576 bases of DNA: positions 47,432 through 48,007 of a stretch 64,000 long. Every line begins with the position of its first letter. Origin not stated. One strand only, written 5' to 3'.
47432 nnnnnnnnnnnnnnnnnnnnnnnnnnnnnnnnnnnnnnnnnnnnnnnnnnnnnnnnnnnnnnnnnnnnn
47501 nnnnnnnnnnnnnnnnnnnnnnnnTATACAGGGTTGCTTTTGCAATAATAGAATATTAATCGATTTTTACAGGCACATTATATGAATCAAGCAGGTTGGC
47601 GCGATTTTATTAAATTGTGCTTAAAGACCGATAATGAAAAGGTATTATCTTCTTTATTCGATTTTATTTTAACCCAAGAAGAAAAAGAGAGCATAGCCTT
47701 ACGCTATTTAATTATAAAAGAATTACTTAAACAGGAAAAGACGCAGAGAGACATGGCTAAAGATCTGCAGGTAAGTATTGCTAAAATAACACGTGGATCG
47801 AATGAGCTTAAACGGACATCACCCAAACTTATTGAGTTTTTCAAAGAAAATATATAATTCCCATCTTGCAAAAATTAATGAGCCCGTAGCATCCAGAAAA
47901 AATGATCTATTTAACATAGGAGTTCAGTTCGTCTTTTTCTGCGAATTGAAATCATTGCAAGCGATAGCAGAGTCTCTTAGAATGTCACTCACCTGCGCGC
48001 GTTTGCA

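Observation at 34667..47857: Complete chorismate-to-tryptophan supercluster: six aro genes covering all seven shikimate steps, including an aroA-aroK fusion, divergent from trpEGDCFBA and followed by trpR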

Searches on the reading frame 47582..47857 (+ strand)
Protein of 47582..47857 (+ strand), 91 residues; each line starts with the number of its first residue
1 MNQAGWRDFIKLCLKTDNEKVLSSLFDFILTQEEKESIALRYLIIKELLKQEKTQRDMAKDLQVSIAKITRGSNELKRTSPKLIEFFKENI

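Call 4: search_protein_families(library=ncbifam, proteins=[window:47582-47857:+])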
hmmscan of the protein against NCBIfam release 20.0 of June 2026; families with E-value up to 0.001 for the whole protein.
window:47582-47857:+ (91 aa): 2 families
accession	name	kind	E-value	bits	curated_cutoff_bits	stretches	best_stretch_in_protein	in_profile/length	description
TIGR01321.1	TrpR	equivalog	1.5e-26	92.7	67.25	1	3-91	6-94/94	trp operon repressor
NF004471.0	PRK05803.1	subfamily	1.8e-05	24.1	252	1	15-85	164-226/235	RNA polymerase sporulation sigma factor SigK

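Call 29: search_solved_structures(query=window:47582-47857:+, show_alignments=2, max_evalue=0.01)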
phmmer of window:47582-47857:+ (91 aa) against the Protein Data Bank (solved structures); distinct sequences matched with E-value up to 0.01: 19.
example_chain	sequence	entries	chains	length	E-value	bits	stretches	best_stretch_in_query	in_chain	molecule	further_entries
1jhg_A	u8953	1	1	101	5e-11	46.1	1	5-89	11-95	TRP OPERON REPRESSOR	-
6st7_A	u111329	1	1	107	6e-11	45.9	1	5-89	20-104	Trp operon repressor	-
6st6_A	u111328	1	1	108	6.2e-11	45.8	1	5-89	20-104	Trp operon repressor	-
6f7f_B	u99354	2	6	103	7.4e-11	45.6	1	5-89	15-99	Trp operon repressor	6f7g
1rcs_A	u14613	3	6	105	7.8e-11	45.5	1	5-89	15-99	TRP REPRESSOR | HOLO TRP REPRESSOR | APO TRP REPRESSOR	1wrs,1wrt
1co0_A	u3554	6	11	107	8.3e-11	45.4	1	5-89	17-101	TRP OPERON REPRESSOR | TRP REPRESSOR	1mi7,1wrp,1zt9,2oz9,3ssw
3wrp_A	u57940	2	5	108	8.5e-11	45.4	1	5-89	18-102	TRP REPRESSOR | Trp operon repressor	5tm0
1trr_A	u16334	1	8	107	8.7e-11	45.4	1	5-89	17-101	PROTEIN (TRP REPRESSOR)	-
1tro_A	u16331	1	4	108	8.9e-11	45.3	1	6-89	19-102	PROTEIN (TRP REPRESSOR)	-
6ejw_A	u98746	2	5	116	1e-10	45.1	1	5-89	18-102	Trp operon repressor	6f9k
7os9_AA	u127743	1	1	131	1.4e-10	44.7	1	5-89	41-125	Trp operon repressor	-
6fal_A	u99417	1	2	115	2e-10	44.2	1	5-89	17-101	Trp operon repressor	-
6ejz_A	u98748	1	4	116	2e-10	44.2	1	5-89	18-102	Trp operon repressor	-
2xdi_A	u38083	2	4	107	3.1e-10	43.6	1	5-89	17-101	TRP OPERON REPRESSOR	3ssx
6ekp_A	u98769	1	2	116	1.4e-09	41.5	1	5-89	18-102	Trp operon repressor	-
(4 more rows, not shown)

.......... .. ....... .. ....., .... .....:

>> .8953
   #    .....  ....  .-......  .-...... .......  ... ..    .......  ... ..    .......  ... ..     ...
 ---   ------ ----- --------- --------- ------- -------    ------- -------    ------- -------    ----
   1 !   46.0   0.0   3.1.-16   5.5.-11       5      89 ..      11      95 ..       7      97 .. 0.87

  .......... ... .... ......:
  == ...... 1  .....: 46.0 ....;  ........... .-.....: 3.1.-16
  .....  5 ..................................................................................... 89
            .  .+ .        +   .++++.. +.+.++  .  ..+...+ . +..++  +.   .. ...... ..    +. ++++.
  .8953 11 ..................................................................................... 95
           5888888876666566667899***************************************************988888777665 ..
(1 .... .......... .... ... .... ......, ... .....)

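Call 32: find_homologous_proteins(query=window:47582-47857:+, max_evalue=0.00001)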
Query window:47582-47857:+ (91 aa): 245 proteins with E <= 0.00001 among 249 candidates; the best 120 are listed.
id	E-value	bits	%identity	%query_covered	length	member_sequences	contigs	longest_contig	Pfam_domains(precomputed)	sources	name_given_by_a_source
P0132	4.8e-49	182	98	100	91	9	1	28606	PF01371.26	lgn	-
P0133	1.2e-39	152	82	100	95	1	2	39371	PF01371.26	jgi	jgi:TrpR family trp operon transcriptional repressor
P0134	5.0e-39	150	80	100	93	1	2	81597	PF01371.26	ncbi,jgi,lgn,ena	-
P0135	5.3e-39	150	82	100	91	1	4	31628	PF01371.26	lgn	-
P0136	3.1e-38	147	80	100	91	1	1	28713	PF01371.26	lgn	-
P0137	3.5e-38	147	80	100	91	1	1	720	PF01371.26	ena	-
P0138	3.7e-38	147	80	100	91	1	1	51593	PF01371.26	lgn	-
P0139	7.9e-38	146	81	100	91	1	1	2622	PF01371.26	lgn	-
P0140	1.4e-37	145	79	100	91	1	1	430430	PF01371.26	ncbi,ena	-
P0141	2.6e-37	144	79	100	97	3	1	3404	PF01371.26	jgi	jgi:TrpR family transcriptional regulator, trp operon repressor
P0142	3.7e-37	144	77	100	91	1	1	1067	PF01371.26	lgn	-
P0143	5.0e-37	143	79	99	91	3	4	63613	PF01371.26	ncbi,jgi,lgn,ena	jgi:TrpR family trp operon transcriptional repressor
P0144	5.7e-37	143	79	100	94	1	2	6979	PF01371.26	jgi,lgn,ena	-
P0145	7.2e-37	143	79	100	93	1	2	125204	PF01371.26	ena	-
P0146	1.0e-36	142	76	100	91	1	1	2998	PF01371.26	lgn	-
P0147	1.1e-36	142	80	99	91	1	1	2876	PF01371.26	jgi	jgi:TrpR family trp operon transcriptional repressor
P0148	1.2e-36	142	77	100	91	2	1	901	PF01371.26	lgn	-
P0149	1.4e-36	142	77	100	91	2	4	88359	PF01371.26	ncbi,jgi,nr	ncbi:MAG TPA: trp operon repressor [Gammaproteobacteria bacterium]|nr:trp operon repressor [Gammapro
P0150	4.6e-36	140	77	100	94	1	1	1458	PF01371.26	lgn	-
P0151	7.8e-36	139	77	100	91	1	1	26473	PF01371.26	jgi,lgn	-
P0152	9.7e-36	139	77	100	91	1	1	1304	PF01371.26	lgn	-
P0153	1.3e-35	139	77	100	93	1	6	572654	PF01371.26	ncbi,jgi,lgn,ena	jgi:TrpR family transcriptional regulator, trp operon repressor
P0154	1.6e-35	138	75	100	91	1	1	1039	PF01371.26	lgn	-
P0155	1.9e-35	138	76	100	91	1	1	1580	PF01371.26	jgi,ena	-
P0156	2.1e-35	138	76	100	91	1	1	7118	PF01371.26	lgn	-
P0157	2.4e-35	138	75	100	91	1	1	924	PF01371.26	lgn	-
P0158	2.5e-35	138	79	100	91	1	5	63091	PF01371.26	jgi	jgi:TrpR family trp operon transcriptional repressor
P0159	2.5e-35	138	75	100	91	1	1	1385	PF01371.26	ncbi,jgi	-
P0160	2.7e-35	138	74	100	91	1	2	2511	PF01371.26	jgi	jgi:TrpR family trp operon transcriptional repressor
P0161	3.3e-35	137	76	100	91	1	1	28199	PF01371.26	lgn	-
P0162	3.4e-35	137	74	100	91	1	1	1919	PF01371.26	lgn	-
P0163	3.6e-35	137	74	100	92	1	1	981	PF01371.26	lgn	-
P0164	4.5e-35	137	77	99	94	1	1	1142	PF01371.26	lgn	-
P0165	5.5e-35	137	75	100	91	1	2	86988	PF01371.26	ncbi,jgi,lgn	-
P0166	6.1e-35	137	74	99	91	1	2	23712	PF01371.26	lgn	-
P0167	1.1e-34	136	73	100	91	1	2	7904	PF01371.26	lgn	-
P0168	1.2e-34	136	76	100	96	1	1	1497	PF01371.26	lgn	-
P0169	1.4e-34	135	71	100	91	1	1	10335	PF01371.26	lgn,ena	-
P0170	1.4e-34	135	76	100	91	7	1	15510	PF01371.26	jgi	jgi:TrpR family transcriptional regulator, trp operon repressor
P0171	1.6e-34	135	75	100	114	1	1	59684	PF01371.26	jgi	jgi:TrpR family trp operon transcriptional repressor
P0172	2.4e-34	135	74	100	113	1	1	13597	PF01371.26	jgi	jgi:TrpR family trp operon transcriptional repressor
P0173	2.6e-34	135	74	100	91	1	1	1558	PF01371.26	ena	-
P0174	4.6e-34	134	74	100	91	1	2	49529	PF01371.26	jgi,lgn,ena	-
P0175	1.0e-33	133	75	100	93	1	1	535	PF01371.26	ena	-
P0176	1.5e-33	132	70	100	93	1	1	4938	PF01371.26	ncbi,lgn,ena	-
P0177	1.8e-33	132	73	100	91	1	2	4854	PF01371.26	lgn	-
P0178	1.8e-33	132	73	100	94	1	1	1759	PF01371.26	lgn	-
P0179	1.8e-33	132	75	100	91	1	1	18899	PF01371.26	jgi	jgi:TrpR family transcriptional regulator, trp operon repressor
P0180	2.1e-33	132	71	100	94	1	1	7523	PF01371.26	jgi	jgi:TrpR family transcriptional regulator, trp operon repressor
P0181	2.3e-33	132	71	100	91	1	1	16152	PF01371.26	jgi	jgi:TrpR family transcriptional regulator, trp operon repressor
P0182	2.4e-33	132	69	100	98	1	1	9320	PF01371.26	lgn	-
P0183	2.4e-33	132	75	100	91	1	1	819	PF01371.26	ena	-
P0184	2.7e-33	131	75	100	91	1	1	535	PF01371.26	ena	-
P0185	4.7e-33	131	73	99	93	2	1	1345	PF01371.26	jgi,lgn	jgi:TrpR family trp operon transcriptional repressor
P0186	5.6e-33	130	74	100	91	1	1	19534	PF01371.26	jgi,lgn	-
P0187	6.4e-33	130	74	100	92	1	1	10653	PF01371.26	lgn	-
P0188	6.4e-33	130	74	100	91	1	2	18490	PF01371.26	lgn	-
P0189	6.8e-33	130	71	100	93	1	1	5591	PF01371.26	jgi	jgi:TrpR family trp operon transcriptional repressor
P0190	8.5e-33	130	72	99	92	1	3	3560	PF01371.26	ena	-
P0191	9.9e-33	130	77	100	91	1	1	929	PF01371.26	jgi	jgi:TrpR family trp operon transcriptional repressor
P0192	1.1e-32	129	69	100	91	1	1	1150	PF01371.26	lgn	-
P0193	1.4e-32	129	74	100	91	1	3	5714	PF01371.26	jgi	jgi:TrpR family transcriptional regulator, trp operon repressor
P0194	1.7e-32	129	70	100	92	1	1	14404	PF01371.26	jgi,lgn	-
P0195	2.3e-32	128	69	100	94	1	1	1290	PF01371.26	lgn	-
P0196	2.9e-32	128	71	100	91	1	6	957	PF01371.26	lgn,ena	-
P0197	3.0e-32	128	73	100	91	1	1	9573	PF01371.26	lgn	-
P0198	3.2e-32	128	71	99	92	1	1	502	PF01371.26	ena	-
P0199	9.3e-32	126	73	100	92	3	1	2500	PF01371.26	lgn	-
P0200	1.3e-31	126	69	100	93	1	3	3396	PF01371.26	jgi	jgi:TrpR family transcriptional regulator, trp operon repressor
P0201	1.3e-31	126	71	100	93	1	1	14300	PF01371.26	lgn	-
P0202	1.5e-31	126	70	100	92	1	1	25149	PF01371.26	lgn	-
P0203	1.9e-31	126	70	100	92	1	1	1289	PF01371.26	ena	-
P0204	1.9e-31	126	73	100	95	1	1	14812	PF01371.26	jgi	jgi:TrpR family transcriptional regulator, trp operon repressor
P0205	2.1e-31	125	68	100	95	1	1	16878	PF01371.26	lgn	-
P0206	4.4e-31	124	71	100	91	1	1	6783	PF01371.26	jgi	jgi:TrpR family transcriptional regulator, trp operon repressor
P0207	5.4e-31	124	71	100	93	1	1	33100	PF01371.26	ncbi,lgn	-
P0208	6.6e-31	124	70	100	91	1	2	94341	PF01371.26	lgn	-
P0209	8.2e-31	123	67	96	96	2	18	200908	PF01371.26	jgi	jgi:TrpR family trp operon transcriptional repressor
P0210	9.5e-31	123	70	100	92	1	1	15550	PF01371.26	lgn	-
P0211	1.9e-30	122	70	100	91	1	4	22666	PF01371.26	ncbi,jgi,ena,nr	ncbi:MAG: Trp operon repressor [Gammaproteobacteria bacterium RIFCSPHIGHO2_12_FULL_41_15]|nr:MAG: Tr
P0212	2.1e-30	122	70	100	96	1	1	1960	PF01371.26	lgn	-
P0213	3.6e-30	121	73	97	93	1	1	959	PF01371.26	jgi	jgi:TrpR family trp operon transcriptional repressor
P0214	4.6e-30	121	68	96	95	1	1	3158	PF01371.26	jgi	jgi:TrpR family trp operon transcriptional repressor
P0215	4.7e-30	121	64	99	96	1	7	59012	PF01371.26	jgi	jgi:TrpR family trp operon transcriptional repressor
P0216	5.5e-30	121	69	100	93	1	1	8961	PF01371.26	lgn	-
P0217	5.6e-30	121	68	100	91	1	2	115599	PF01371.26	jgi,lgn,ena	-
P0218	6.9e-30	121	70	100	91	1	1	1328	PF01371.26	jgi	jgi:TrpR family trp operon transcriptional repressor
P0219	1.5e-29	119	68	96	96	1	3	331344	PF01371.26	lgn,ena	-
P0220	1.8e-29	119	68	100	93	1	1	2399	PF01371.26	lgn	-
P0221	1.8e-29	119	68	100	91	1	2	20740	PF01371.26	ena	-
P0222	1.9e-29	119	68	100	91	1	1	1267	PF01371.26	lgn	-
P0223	2.7e-29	119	69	100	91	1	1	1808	PF01371.26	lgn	-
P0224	3.4e-29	118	67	98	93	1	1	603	PF01371.26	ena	-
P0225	5.5e-29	118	69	100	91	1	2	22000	PF01371.26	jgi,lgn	jgi:TrpR family trp operon transcriptional repressor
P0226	7.5e-29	117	66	100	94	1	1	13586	PF01371.26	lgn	-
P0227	1.2e-28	117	64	96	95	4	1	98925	PF01371.26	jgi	jgi:TrpR family trp operon transcriptional repressor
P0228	1.4e-28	116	67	100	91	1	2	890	PF01371.26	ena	-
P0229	1.9e-28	116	66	100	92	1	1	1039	PF01371.26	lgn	-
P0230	2.0e-28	116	61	99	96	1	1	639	PF01371.26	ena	-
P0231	2.4e-28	116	66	100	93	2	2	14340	PF01371.26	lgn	-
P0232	3.0e-28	115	68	100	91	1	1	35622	PF01371.26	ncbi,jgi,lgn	-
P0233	4.0e-28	115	65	100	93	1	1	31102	PF01371.26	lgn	-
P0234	6.4e-28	114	65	100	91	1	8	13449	PF01371.26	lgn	-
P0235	9.0e-28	114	63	97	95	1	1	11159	PF01371.26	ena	-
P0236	1.7e-27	113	63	100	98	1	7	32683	PF01371.26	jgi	jgi:TrpR family trp operon transcriptional repressor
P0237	2.6e-27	112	66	93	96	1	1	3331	PF01371.26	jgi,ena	-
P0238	2.9e-27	112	61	96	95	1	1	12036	PF01371.26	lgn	-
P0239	3.5e-27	112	62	99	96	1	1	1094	PF01371.26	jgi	jgi:TrpR family trp operon transcriptional repressor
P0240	4.3e-27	112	58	100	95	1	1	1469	PF01371.26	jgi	jgi:TrpR family trp operon transcriptional repressor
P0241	5.1e-27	111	59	100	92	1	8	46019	PF01371.26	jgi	jgi:TrpR family trp operon transcriptional repressor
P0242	5.3e-27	111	58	100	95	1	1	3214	PF01371.26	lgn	-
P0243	5.8e-27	111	67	96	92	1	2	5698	PF01371.26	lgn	-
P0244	6.1e-27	111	62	96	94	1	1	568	PF01371.26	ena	-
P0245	7.9e-27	111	63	97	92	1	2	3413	PF01371.26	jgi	jgi:TrpR family trp operon transcriptional repressor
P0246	1.1e-26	110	66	98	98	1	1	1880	PF01371.26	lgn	-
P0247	1.1e-26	110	60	100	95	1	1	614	PF01371.26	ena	-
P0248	1.2e-26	110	64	96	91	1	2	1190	PF01371.26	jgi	-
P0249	1.9e-26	110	59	99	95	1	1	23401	PF01371.26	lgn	-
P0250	2.4e-26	109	57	98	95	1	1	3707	PF01371.26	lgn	-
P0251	2.6e-26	109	64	93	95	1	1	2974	PF01371.26,PF04545.23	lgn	-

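Call 39: find_encoding_contigs(protein=P0140, flank=10000, max_places=1)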
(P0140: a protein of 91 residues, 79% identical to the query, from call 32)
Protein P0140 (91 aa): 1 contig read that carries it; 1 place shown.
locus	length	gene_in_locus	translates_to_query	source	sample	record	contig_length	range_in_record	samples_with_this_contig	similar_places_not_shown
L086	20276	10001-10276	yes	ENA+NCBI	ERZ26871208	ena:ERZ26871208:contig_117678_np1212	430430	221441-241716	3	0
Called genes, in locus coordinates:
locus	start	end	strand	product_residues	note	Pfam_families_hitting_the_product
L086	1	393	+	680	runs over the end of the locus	PF02727:Cu_amine_oxidN2, PF21994:AGAO-like_N2, PF02728:Cu_amine_oxidN3, PF01179:Cu_amine_oxid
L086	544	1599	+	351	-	-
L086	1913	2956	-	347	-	PF00793:DAHP_synth_1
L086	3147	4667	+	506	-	PF04715:, PF00425:Chorismate_bind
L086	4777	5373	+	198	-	PF00117:GATase, PF07722:Peptidase_C26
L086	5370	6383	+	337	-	PF02885:Glycos_trans_3N, PF00591:Glycos_transf_3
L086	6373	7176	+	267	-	PF00218:IGPS, PF04131:NanE (weak)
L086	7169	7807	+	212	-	PF00697:PRAI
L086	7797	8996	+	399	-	PF00291:PALP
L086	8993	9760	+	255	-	PF00290:Trp_syntA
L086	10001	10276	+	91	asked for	PF01371:Trp_repressor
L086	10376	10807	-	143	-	PF13599:Pentapeptide_4 (weak), PF13576:Pentapeptide_3 (weak), PF00805:Pentapeptide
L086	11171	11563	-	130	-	PF01850:PIN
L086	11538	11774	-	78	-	-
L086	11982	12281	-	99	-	-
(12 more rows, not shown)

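Call 40: find_encoding_contigs(protein=P0153, flank=10000, max_places=1)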
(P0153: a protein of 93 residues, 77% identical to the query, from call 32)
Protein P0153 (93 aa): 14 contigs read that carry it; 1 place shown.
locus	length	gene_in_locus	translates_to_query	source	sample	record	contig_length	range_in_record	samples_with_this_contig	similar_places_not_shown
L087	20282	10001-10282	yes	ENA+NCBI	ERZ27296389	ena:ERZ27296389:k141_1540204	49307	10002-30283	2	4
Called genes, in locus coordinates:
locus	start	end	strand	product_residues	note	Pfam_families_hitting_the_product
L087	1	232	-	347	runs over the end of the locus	PF00793:DAHP_synth_1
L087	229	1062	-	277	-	PF08501:Shikimate_dh_N, PF01488:Shikimate_DH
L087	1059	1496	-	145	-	PF01220:DHquinase_II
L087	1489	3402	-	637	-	PF00275:EPSP_synthase, PF01202:SKI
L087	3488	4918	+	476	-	PF04715:, PF00425:Chorismate_bind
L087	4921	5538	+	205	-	PF00117:GATase, PF07722:Peptidase_C26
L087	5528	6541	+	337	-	PF02885:Glycos_trans_3N, PF00591:Glycos_transf_3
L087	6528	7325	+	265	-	PF00218:IGPS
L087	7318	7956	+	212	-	PF00697:PRAI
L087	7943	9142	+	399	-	PF00291:PALP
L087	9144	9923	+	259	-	PF00290:Trp_syntA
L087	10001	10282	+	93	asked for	PF01371:Trp_repressor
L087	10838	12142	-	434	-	PF00202:Aminotran_3, PF00155:Aminotran_1_2 (weak)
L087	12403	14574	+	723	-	PF03717:PBP_dimer, PF00905:Transpeptidase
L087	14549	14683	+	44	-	-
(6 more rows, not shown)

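Call 41: find_encoding_contigs(protein=P0219, flank=10000, max_places=1)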
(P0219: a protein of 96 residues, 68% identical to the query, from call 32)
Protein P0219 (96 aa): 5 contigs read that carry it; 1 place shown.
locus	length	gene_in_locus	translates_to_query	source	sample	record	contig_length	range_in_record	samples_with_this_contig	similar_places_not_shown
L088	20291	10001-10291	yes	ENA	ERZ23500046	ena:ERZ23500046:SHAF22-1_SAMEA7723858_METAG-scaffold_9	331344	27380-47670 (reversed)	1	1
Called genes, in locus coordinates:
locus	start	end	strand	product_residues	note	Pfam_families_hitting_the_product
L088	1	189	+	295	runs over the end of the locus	PF09850:DotU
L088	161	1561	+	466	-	PF14331:IcmF-related_N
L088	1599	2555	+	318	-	PF26081:DUF8031 (faint)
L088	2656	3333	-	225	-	PF01738:DLH, PF00326:Peptidase_S9 (faint), PF12146:Hydrolase_4 (faint)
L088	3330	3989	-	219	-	PF00156:Pribosyltran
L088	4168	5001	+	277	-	-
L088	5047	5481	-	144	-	PF01475:FUR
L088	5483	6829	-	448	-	PF10396:TrmE_N, PF12631:MnmE_helical, PF01926:MMR_HSR1, PF02421:FeoB_N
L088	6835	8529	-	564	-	PF14849:YidC_periplas, PF02096:60KD_IMP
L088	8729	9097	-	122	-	PF00825:Ribonuclease_P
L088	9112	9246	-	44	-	PF00468:Ribosomal_L34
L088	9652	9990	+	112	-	-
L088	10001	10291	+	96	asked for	PF01371:Trp_repressor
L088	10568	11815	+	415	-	PF08245:Mur_ligase_M, PF02875:Mur_ligase_C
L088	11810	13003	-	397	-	-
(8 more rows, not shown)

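Call 42: find_encoding_contigs(protein=P0227, flank=10000, max_places=1)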
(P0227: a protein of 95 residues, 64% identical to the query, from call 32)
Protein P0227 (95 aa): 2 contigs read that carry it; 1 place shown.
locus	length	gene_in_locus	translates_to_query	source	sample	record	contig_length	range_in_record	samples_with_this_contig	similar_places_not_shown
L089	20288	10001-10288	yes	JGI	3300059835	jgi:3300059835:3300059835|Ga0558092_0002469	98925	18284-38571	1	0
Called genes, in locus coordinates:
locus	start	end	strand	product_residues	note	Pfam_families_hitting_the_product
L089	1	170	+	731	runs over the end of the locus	PF03412:Peptidase_C39, PF13529:Peptidase_C39_2, PF00664:ABC_membrane, PF00005:ABC_tran, PF01935:DUF87 (faint)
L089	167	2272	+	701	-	PF00664:ABC_membrane, PF00005:ABC_tran, PF02463:SMC_N (faint)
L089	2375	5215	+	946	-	PF12796:Ank_2 (weak)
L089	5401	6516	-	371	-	PF01663:Phosphodiest, PF00884:Sulfatase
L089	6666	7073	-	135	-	-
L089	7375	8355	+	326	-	PF04392:ABC_sub_bind, PF13407:Peripla_BP_4 (faint)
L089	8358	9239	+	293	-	PF02653:BPD_transp_2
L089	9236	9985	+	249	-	PF00005:ABC_tran, PF02463:SMC_N (faint), PF13304:AAA_21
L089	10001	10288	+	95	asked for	PF01371:Trp_repressor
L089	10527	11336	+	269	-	-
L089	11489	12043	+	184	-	-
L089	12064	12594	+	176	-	PF13302:Acetyltransf_3, PF13420:Acetyltransf_4, PF00583:Acetyltransf_1, PF13523:Acetyltransf_8 (weak)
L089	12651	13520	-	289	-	PF00583:Acetyltransf_1 (weak)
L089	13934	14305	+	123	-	-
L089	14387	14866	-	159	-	PF00583:Acetyltransf_1, PF13673:Acetyltransf_10, PF13508:Acetyltransf_7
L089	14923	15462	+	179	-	-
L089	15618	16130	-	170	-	PF01161:PBP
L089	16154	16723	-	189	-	PF04264:YceI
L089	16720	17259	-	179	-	PF01292:Ni_hydr_CYTB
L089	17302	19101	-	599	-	PF00027:cNMP_binding, PF24179:NTE_Ploop, PF01734:Patatin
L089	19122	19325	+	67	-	-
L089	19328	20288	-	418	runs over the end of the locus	PF00389:2-Hacid_dh, PF02826:2-Hacid_dh_C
